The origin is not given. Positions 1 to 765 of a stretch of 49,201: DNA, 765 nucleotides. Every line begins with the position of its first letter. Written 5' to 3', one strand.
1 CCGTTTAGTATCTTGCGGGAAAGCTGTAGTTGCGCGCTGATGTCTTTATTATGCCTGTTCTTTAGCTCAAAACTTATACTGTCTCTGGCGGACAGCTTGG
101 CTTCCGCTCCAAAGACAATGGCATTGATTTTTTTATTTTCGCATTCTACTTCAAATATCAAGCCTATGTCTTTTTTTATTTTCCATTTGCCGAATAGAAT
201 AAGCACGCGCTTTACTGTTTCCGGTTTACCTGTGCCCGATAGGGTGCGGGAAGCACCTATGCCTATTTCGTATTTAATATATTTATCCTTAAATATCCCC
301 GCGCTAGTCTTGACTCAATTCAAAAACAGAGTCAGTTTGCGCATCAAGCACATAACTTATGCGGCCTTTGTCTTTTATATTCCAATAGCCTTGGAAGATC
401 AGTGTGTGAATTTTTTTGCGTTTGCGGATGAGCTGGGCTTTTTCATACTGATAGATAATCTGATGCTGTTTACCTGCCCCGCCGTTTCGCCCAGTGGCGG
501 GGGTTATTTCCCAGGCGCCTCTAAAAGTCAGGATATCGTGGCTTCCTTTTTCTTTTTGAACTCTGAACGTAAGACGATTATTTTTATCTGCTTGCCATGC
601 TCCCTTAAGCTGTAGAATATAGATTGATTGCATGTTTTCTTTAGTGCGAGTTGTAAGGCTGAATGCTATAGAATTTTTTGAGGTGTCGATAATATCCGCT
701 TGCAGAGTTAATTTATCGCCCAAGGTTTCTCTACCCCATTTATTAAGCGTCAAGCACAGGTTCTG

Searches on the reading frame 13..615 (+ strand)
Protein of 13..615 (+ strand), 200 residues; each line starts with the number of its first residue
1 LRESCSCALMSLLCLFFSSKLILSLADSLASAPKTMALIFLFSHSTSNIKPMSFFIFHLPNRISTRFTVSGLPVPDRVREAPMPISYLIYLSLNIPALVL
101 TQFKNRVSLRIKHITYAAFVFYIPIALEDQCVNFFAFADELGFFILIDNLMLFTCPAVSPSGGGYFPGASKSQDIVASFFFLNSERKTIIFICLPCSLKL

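Call 8: search_protein_families(library=pfam, proteins=[window:13-615:+], max_evalue=0.001)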
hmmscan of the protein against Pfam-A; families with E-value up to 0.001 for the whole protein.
window:13-615:+ (200 aa): 0 families
